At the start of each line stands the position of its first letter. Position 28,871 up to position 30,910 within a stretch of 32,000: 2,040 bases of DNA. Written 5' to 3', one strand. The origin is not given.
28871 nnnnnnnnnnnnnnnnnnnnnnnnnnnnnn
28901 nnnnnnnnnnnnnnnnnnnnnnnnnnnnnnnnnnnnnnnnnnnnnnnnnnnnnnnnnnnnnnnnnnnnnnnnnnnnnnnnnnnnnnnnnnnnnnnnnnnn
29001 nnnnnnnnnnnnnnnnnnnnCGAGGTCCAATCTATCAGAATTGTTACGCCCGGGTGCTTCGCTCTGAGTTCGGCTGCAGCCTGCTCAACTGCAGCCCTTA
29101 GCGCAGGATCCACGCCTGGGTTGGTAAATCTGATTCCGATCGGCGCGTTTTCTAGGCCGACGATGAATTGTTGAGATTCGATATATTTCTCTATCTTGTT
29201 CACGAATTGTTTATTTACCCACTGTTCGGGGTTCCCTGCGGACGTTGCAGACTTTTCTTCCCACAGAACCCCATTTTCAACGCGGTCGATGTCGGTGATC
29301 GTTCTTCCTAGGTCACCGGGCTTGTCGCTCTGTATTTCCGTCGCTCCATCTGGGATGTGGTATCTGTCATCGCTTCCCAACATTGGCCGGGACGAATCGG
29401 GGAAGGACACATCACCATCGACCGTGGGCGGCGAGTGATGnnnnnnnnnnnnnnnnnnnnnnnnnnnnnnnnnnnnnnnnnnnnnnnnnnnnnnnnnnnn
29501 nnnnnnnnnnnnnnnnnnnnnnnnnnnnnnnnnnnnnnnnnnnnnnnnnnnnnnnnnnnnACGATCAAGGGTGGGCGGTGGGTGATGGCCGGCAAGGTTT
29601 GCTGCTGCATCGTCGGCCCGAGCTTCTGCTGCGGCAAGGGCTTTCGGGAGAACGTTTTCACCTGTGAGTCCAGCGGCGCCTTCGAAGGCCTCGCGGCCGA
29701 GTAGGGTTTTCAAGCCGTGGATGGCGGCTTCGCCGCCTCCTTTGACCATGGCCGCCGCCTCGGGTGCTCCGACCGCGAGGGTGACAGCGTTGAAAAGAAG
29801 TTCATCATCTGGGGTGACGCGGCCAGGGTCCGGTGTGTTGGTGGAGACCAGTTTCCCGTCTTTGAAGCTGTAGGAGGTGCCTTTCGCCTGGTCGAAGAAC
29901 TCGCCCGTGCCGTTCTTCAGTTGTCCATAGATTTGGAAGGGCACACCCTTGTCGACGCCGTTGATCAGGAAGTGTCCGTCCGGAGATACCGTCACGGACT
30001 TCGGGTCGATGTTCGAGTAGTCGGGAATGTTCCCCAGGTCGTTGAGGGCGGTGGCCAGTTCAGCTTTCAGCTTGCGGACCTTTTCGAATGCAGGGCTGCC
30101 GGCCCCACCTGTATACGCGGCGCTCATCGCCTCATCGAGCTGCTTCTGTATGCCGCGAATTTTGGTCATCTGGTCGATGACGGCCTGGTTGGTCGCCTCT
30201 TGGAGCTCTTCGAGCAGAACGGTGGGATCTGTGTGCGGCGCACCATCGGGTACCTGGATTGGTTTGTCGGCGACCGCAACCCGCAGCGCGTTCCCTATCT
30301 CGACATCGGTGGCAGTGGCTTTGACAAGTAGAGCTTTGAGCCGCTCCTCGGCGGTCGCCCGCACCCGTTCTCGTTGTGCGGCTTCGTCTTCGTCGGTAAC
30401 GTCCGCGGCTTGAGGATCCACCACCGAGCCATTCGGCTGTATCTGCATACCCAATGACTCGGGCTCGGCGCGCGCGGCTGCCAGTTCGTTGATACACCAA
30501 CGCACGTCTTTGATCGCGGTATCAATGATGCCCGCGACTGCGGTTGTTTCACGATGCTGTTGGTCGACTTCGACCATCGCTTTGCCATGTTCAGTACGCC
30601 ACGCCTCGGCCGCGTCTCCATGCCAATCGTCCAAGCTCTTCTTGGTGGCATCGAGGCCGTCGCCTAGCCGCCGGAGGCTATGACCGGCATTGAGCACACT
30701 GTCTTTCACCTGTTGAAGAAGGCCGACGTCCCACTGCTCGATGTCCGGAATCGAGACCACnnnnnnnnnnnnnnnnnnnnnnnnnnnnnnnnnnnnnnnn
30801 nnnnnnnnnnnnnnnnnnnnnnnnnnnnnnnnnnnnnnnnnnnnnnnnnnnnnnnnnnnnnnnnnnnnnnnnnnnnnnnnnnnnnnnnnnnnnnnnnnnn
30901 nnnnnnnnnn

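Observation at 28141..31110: Uncharacterised T7SS-style WXG partner / WXG-fused toxin / immunity operon in a mycobacterial genome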

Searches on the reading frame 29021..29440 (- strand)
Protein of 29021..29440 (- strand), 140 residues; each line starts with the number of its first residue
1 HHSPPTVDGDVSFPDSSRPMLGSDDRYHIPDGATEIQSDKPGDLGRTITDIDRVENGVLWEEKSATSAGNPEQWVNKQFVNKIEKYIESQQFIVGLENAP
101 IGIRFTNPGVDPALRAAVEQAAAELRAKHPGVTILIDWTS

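Call 10: find_homologous_proteins(query=window:29021-29440:-, max_evalue=0.01)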
Query seq(140 aa) (140 aa): 8 proteins with E <= 0.01 among 53 candidates.
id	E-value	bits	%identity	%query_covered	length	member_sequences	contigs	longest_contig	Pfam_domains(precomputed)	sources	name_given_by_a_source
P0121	5.1e-71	255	95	86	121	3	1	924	-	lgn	-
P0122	9.1e-66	238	77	98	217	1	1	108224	-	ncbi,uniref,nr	ncbi:hypothetical protein [Mycobacterium sp. E802]|uniref:hypothetical protein n=1 Tax=Mycobacterium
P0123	8.6e-64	232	87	86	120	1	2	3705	-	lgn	-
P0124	1.2e-41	160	60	91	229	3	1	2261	-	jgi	jgi:hypothetical protein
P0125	2.0e-33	133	56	77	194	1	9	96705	-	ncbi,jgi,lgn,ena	ncbi:MAG TPA: hypothetical protein VIL00_07955 [Pseudonocardiaceae bacterium]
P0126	1.4e-29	121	53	78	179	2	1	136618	-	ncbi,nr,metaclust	ncbi:Uncharacterised protein [Mycobacterium tuberculosis]|nr:Uncharacterised protein [Mycobacterium 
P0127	1.6e-28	117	52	77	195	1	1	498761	-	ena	-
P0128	8.3e-26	109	54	71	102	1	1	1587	-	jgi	jgi:hypothetical protein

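Call 21: predict_structure(alignment_id=A1)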
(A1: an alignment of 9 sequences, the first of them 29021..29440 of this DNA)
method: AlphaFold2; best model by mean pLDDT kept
length: 140 residues; sequences in the alignment: 9
mean_pLDDT: 71.2   pTM: 0.59
mean pLDDT of the five models: 71.2, 70.9, 69.7, 69.5, 68.5
residues with pLDDT >= 90: 29; 70-90: 62; 50-70: 8; < 50: 41
segments of 3 or more residues with pLDDT < 50: 1-18, 25-28, 30-46
pLDDT, mean of each block of 10 residues (from residue 1): 38 44 47 37 50 82 86 88 85 80 89 91 93 88
secondary structure, 60 per line:
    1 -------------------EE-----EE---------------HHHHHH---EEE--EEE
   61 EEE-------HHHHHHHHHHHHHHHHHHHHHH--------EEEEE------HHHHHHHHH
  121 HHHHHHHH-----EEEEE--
elements in order: H44-49 E53-55 E58-63 H71-92 E101-105 H112-128 E134-138

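Call 24: search_protein_representatives(alignment_id=A1)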
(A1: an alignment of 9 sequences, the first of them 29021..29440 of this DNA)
Query: 9 sequences, 194 profile positions. Proteins with E-value up to 0.001 (for the whole library): 202; up to 1e-10: 162; up to 1e-30: 73. The best 150 are listed.
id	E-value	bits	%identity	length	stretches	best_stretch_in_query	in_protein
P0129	2.5e-67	243.3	-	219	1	8-194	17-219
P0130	1.1e-63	231.4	-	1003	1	36-192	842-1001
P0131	1.0e-62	228.3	-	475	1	24-194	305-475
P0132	8.5e-60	218.8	-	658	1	70-194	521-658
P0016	1.1e-59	218.4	-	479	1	54-192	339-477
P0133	1.4e-58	214.8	-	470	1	34-194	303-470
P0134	3.2e-58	213.6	-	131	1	69-194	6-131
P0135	4.9e-58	213.0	-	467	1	50-193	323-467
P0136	1.8e-57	211.1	-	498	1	33-193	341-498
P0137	9.3e-57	208.8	-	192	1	63-194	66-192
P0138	2.0e-55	204.5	-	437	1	22-193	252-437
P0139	3.3e-55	203.8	-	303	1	71-193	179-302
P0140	7.5e-55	202.6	-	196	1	51-193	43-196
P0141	2.2e-54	201.1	-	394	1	66-193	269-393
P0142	4.8e-54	200.0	-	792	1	32-193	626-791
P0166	7.0e-40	153.8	-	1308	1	70-192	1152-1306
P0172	2.1e-38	149.0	-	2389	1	40-192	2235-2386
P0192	2.8e-33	132.3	-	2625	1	73-192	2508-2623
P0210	2.2e-29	119.5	-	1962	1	88-194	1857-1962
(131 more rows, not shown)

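Call 25: search_protein_families(library=pfam, proteins=[P0172, P0192, P0210, P0166, P0130], max_evalue=0.001)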
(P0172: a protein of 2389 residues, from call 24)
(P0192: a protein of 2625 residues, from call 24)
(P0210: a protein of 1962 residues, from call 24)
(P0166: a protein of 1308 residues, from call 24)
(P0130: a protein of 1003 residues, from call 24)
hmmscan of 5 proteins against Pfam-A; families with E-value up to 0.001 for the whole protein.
P0172 (2389 aa): 5 families
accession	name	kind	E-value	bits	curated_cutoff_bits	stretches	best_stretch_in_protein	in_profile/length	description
PF13517.12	FG-GAP_3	-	6.6e-21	75.1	26.9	2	341-413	1-60/61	FG-GAP-like repeat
PF03534.18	SpvB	-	4.3e-12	46.3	22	1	10-188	4-183/287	Salmonella virulence plasmid 65kDa B protein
PF05593.20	RHS_repeat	-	1.1e-11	45.2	22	0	1538-1575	2-38/38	RHS Repeat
PF01839.29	FG-GAP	-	1.2e-08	35.1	22.1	0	477-495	2-20/37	FG-GAP repeat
PF12256.14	TcdB_toxin_midN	-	1.3e-05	25.1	24.8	1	828-969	27-170/181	Insecticide toxin TcdB middle/N-terminal region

P0192 (2625 aa): 3 families
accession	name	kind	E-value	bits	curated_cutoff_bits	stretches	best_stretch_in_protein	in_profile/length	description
PF05593.20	RHS_repeat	-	3.1e-32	110.7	22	1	1745-1780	1-36/38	RHS Repeat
PF20148.4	DUF6531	-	5.3e-13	49.5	24.1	1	198-275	2-74/74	Domain of unknown function (DUF6531)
PF25023.1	TEN_YD-shell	-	7e-06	24.8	50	1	2101-2313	651-866/909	Teneurin YD-shell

P0210 (1962 aa): 2 families
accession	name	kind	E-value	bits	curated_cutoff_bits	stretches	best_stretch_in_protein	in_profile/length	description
PF05593.20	RHS_repeat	-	3.9e-16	59.4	22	3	1017-1045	1-29/38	RHS Repeat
PF01453.30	B_lectin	-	1.1e-08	36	32.4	1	1403-1475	4-79/105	D-mannose binding lectin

P0166 (1308 aa): 0 families

P0130 (1003 aa): 1 family
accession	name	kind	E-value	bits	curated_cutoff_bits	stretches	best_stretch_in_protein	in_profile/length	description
PF06259.18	Abhydrolase_8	-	1.1e-21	77.8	20.5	1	296-471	4-172/178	Alpha/beta hydrolase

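Call 27: fold_search(model_id=the predicted structure, library=pdb)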
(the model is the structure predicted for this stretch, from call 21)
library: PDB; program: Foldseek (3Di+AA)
matches with E <= 10: 876; with E <= 0.001: 0
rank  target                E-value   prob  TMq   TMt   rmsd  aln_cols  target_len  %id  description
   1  6kp6                  4.4e-02  0.51  0.27  0.11   8.1        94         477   18  The structural study of mutation induced inactivation of Human muscarinic receptor M4 (released 2020-03-11)
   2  3fro_A                6.1e-02  0.47  0.28  0.12   8.1        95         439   18  Crystal structure of Pyrococcus abyssi glycogen synthase with open and closed conformations (released 2010-01-12)
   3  1j24                  7.9e-02  0.69  0.33  0.34   5.4        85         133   16  Crystal structure of archaeal XPF/Mus81 homolog, Hef from Pyrococcus furiosus, nuclease domain, Ca cocrystal (released 2003-04-22)
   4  2awn_B                1.3e-01  0.30  0.28  0.12  10.9       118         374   19  Crystal structure of the ADP-Mg-bound E. Coli MALK (Crystallized with ATP-Mg) (released 2005-12-13)
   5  9ktl_C                1.3e-01  0.18  0.23  0.10   8.3        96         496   11  Cryo-EM structure of reduced form of formate dehydrogenase from Rhodobacter aestuarii (RaFDH) with NADH (released 2025-06-18)
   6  7jpp_C                1.7e-01  0.66  0.36  0.11   4.5        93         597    9  ORC-O2WH: Human Origin Recognition Complex (ORC) with dynamic/unresolved ORC1 AAA+ domain (released 2020-09-09)
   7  4f96_A                1.9e-01  0.57  0.34  0.12   8.4       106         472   20  Crystal Structure of VldE, the pseudo-glycosyltransferase, in complex with GDP (released 2012-10-17)
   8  8iye_A                1.9e-01  0.51  0.30  0.11   6.2        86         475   21  Structure of VldE-D158N in complex with GDP (released 2024-04-10)
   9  8iyf_A                2.1e-01  0.51  0.31  0.11   6.1        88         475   20  Structure of VldE-H182A in complex with GDP (released 2024-04-10)
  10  8z21_C                2.8e-01  0.20  0.33  0.17  11.5       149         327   11  Cryo-EM structure of Escherichia coli OppBCDF in the resting state (released 2025-04-16)
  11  2nv9_G                3.4e-01  0.63  0.37  0.17   3.8        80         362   16  The X-ray Crystal Structure of the Paramecium bursaria Chlorella virus arginine decarboxylase (released 2007-03-20)
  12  2j88_A                3.6e-01  0.63  0.41  0.20   3.6        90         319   12  Hyaluronidase in complex with a monoclonal IgG Fab fragment (released 2007-04-03)
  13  8s0c_C                3.6e-01  0.47  0.35  0.11   5.3        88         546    8  H. sapiens ORC1-5 bound to double stranded DNA as part of the MCM-ORC complex (released 2024-10-02)
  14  4f97_A                3.6e-01  0.30  0.33  0.12  10.2       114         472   17  Crystal Structure of VldE, the pseudo-glycosyltransferase, in complex with GDP and validoxylamine A 7'-phosphate (released 2012-10-17)
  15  9pba_F                3.8e-01  0.16  0.30  0.11   7.9       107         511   19  21bin20S complex (NSF-alphaSNAP-2:1 syntaxin-1a:SNAP-25), non-hydrolyzing, class 9 (released 2025-08-06)
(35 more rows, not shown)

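Call 28: find_related_loci(query=A1, collection=genome_contigs, flank=5000)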
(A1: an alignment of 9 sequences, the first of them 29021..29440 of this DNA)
Query A1 (140 aa) in genome_contigs; peptide patterns used: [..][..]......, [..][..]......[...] (x = any residue, [..] = any of these).
92 stretches matched a pattern; 39 encode a relative of the query (tblastn E <= 1e-3); 39 distinct loci.
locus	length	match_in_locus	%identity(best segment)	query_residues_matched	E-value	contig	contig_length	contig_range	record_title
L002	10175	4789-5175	62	10-138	2e-54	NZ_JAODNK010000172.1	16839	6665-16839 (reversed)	MAG: Nocardia sp. isolate RYN_116 scaffold_1168865, whole genome shotgun sequence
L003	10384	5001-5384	59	11-138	2e-51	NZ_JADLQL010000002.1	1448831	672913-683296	Nocardia flavorosea strain BJ06-0141 NODE_2_length_1448831_cov_34.811005, whole genome shotgun sequence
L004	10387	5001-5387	59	10-138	6e-51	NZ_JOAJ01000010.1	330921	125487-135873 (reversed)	Nocardia rhamnosiphila NBRC 108938 strain NRRL B-24637 contig10.1, whole genome shotgun sequence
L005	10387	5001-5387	58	10-138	1e-48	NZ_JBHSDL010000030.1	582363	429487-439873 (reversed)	Nocardia halotolerans strain IBRC-M 10490 velvet_auto_105_30, whole genome shotgun sequence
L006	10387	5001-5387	57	10-138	2e-48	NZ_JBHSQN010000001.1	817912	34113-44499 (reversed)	Nocardia lasii strain CGMCC 4.7279 platanus_K_21_77_1, whole genome shotgun sequence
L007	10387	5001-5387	57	10-138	2e-48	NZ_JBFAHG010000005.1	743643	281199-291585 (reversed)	Nocardia sp. NPDC050793 NPDC050793_39_G12.ctg-0005, whole genome shotgun sequence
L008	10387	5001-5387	58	10-138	2e-48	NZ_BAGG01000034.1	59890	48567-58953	Nocardia takedensis NBRC 100417, whole genome shotgun sequence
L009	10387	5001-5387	56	10-138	1e-47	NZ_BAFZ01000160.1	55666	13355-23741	Nocardia exalbida NBRC 100660, whole genome shotgun sequence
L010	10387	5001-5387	56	10-138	8e-48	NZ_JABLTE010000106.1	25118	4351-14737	Nocardia barduliensis strain 335427 NODE_106_length_25118_cov_13.6198, whole genome shotgun sequence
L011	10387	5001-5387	56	10-138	3e-47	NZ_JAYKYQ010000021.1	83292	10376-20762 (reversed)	Nocardia implantans strain CDC186 Scaffold21, whole genome shotgun sequence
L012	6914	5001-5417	55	2-139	6e-47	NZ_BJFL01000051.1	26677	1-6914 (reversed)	Gandjariella thermophila strain SL3-2-4 sequence051, whole genome shotgun sequence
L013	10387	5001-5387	57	10-138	9e-47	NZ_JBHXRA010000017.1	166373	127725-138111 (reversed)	Nocardia sp. NPDC058633 NPDC058633_T40_G7.ctg-0017, whole genome shotgun sequence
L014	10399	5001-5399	52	10-140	1e-42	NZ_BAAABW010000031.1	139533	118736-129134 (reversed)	Streptomyces blastmyceticus strain JCM 4565 sequence31, whole genome shotgun sequence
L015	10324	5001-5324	59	31-138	5e-41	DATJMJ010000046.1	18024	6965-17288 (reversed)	MAG TPA_asm: Acidimicrobiales bacterium isolate SMAG_U14832 k141_3280964, whole genome shotgun sequence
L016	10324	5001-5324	56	31-138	6e-39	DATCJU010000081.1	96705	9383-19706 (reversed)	MAG TPA_asm: Pseudonocardiaceae bacterium isolate SMAG_U7078 k141_366283, whole genome shotgun sequence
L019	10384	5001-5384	50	14-139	3e-35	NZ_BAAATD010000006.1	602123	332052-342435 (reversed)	Actinomadura fulvescens strain JCM 6833 sequence06, whole genome shotgun sequence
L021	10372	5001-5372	48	19-138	7e-33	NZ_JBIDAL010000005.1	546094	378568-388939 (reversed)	Streptomyces sp. NPDC048192 NPDC048192_372_G6.ctg-0005, whole genome shotgun sequence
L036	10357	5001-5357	43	17-138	9e-27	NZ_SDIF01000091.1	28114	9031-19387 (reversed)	Streptomyces sioyaensis strain DSM 40032 Scaffold_91, whole genome shotgun sequence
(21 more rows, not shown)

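Call 60: search_protein_families(library=pfam, proteins=[L003:3987-5387:+, L005:3966-5390:+, L012:2760-5420:+, L014:1452-5399:+, L021:675-5378:+, L019:3867-5384:+, L036:1275-5363:+], max_evalue=0.01)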
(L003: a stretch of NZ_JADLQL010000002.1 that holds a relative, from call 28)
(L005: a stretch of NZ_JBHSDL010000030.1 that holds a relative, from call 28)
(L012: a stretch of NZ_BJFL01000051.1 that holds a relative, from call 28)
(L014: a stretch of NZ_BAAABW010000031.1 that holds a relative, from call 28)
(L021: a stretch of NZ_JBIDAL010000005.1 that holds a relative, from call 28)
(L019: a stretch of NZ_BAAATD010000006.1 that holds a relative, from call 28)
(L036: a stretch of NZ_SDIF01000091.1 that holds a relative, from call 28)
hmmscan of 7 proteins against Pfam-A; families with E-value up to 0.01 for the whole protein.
L003:3987-5387:+ (467 aa): 0 families

L005:3966-5390:+ (475 aa): 1 family
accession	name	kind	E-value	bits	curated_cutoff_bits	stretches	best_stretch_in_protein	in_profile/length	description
PF25547.1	WXG100_2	-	0.00081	19.8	27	1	153-260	23-127/150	WXG100 like domain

L012:2760-5420:+ (887 aa): 2 families
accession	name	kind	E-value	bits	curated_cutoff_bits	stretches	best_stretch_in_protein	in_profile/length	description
PF22596.2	Scabin-like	-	3e-07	30.8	27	1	528-658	1-130/130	Scabin-like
PF24494.1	DUF7587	-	0.0084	16.7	27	0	514-587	3-76/146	Domain of unknown function (DUF7587)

L014:1452-5399:+ (1316 aa): 0 families

L021:675-5378:+ (1568 aa): 6 families
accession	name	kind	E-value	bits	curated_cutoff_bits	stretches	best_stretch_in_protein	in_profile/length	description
PF05593.20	RHS_repeat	-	2.3e-98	321.5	22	16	816-851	2-37/38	RHS Repeat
PF21725.3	T7SS_signal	-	1e-84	284.7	27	1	16-250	3-241/241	Putative T7SS secretion signal domain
PF20148.4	DUF6531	-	1.9e-24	86.2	24.1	1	418-489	2-74/74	Domain of unknown function (DUF6531)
PF25023.1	TEN_YD-shell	-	2.8e-09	36.1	50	1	1152-1413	631-866/909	Teneurin YD-shell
PF03527.20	RHS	-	3.3e-05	24.1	27.9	1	1340-1370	5-35/38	RHS protein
PF17780.6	OCRE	-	0.0094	16.4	24.7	0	1385-1413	12-42/52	OCRE domain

L019:3867-5384:+ (506 aa): 0 families

L036:1275-5363:+ (1363 aa): 4 families
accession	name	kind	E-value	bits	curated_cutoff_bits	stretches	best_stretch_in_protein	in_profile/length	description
PF03752.18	ALF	-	4e-85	280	25.4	8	224-264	1-42/42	Short repeats of unknown function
PF07591.16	PT-HINT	-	1.7e-20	74.1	27.7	1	1124-1251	9-137/137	Pretoxin HINT domain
PF01079.26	Hint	-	1.2e-06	28.8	29.7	1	1107-1185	11-87/213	Hint module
PF05203.21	Hom_end_hint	-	0.00018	22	32.1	1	1109-1141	1-33/228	Hom_end-associated Hint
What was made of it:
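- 29021..29311 (-): Toxin residues 484-580: C-terminal toxin domain with an invariant D492…E501-x-K503 triad. Probable restriction-endonuclease-fold nuclease. It occurs on Rhs, ALF/PT-HINT and T7SS_signal proteins (calls 25, 60).
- The same toxin domain ends Rhs and umbrella-type (ALF/PT-HINT) proteins, which I know as exported antibacterial weapons (calls 25, 60).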

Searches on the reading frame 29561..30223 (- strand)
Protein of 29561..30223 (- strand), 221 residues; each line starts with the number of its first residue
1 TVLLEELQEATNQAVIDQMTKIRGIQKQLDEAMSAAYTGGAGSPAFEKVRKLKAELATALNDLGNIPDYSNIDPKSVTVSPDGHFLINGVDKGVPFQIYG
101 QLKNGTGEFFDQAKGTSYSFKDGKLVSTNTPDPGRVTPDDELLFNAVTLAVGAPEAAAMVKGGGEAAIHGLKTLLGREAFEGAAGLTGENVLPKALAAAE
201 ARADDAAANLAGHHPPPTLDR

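Call 74: search_solved_structures(query=window:29561-30223:-, max_evalue=10)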
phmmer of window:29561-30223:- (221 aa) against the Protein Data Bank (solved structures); distinct sequences matched with E-value up to 10: 2.
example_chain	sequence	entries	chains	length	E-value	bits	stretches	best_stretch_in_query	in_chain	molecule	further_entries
1u9c_A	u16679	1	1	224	0.35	13.7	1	74-139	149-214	APC35852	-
1jtd_B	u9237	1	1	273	8.3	9.2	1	113-167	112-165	beta-lactamase inhibitor protein II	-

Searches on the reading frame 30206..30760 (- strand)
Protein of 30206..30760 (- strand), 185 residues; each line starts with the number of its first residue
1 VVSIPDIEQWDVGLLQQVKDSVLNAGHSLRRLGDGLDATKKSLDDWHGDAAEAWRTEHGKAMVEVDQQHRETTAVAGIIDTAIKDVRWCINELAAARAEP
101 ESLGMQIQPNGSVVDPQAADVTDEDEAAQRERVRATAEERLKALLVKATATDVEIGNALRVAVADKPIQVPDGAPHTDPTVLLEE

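Call 72: search_solved_structures(query=A5, max_evalue=10)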
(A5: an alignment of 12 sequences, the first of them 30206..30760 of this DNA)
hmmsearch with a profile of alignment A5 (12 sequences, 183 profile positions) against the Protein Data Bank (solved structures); distinct sequences matched with E-value up to 10: 30.
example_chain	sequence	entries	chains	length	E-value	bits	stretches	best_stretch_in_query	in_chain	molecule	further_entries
2wpq_A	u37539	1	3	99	0.026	17.9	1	77-157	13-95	TRIMERIC AUTOTRANSPORTER ADHESIN FRAGMENT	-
2wpr_A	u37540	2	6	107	0.041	17.2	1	63-157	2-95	TRIMERIC AUTOTRANSPORTER ADHESIN FRAGMENT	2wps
5j1i_A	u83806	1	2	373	0.05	17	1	67-154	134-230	Plectin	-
2xzr_A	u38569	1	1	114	0.052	16.9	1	98-157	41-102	IMMUNOGLOBULIN-BINDING PROTEIN EIBD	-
5j1g_A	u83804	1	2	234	0.077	16.3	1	67-154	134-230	Plectin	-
3fav_B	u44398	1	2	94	0.09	16.1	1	8-59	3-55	6 kDa early secretory antigenic target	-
1wa8_B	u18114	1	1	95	0.09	16.1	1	8-59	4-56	6 KDA EARLY SECRETORY ANTIGENIC TARGET (ESAT-6)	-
5ook_B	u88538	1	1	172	0.09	16.1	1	116-173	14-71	Phycocyanin, beta subunit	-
1qbz_A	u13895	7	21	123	0.15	15.4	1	84-150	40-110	PROTEIN (SIV GP41 ECTODOMAIN) | PROTEIN (GP41) | GP41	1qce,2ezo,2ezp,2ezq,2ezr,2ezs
3lt6_A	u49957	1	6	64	0.17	15.2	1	105-149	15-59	Adhesin yadA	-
3lt7_A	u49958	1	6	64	0.28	14.5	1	105-150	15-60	Adhesin yadA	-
2zdi_A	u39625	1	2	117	0.31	14.4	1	71-155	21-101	Prefoldin subunit beta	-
7jqe_A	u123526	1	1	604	0.32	14.3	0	71-156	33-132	ESAT-6/WXG100 secretion system protein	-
6dm9_B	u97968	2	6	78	0.34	14.2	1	124-159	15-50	DHD15_extended_B | DHD15_closed_B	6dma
1wa8_A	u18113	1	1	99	0.43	13.9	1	20-97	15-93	ESAT-6 LIKE PROTEIN ESXB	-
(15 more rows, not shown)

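Call 73: search_protein_families(library=pfam, alignment_id=A5, max_evalue=1)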
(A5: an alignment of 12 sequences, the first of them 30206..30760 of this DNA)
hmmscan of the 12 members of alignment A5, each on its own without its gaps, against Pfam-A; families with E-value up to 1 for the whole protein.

A. member 1, window:30206-30760:- (185 aa): 3 families
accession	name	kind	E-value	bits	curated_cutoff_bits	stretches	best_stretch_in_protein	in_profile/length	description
PF19498.4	DUF6033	-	0.02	15.2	25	1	75-140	69-131/205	Protein of unknown function (DUF6033)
PF25547.1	WXG100_2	-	0.024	15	27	1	22-74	31-83/150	WXG100 like domain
PF25260.1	DUF7861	-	0.1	13.3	27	0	41-86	13-57/79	Family of unknown function (DUF7861)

B. families by the number of members that match (of 12 scanned): 29 families (the first 25 are shown)
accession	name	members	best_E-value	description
PF06013.18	WXG100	5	0.03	Proteins of 100 residues with WXG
PF25547.1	WXG100_2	3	0.024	WXG100 like domain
PF21856.2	EspB_PPE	3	0.034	ESX-1 secretion-associated protein EspB, PPE domain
PF09602.15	PhaP_Bmeg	2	0.0082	Polyhydroxyalkanoic acid inclusion protein (PhaP_Bmeg)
PF16888.10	YwqH-like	2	0.0093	YwqH-like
PF25260.1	DUF7861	2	0.1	Family of unknown function (DUF7861)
PF09731.14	Mitofilin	1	0.013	Mitochondrial inner membrane protein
PF19498.4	DUF6033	1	0.02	Protein of unknown function (DUF6033)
PF00681.25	Plectin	1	0.024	Plectin repeat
PF20379.3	DUF6674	1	0.025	Family of unknown function (DUF6674)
PF21834.1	DUF6894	1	0.051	Domain of unknown function (DUF6894)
PF10721.14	DUF2514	1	0.052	Protein of unknown function (DUF2514)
PF01022.26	HTH_5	1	0.055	Bacterial regulatory protein, arsR family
PF20155.4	TMP_3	1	0.072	Tape measure protein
PF08900.16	AcaB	1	0.073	Transcriptional regulator AcaB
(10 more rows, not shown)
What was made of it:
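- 30236..30760 (-): Toxin residues 1-175: WXG-type helical secretion domain (W46-H-G48). Sub-threshold WXG100, WXG100_2 and EspB_PPE hits (call 73).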
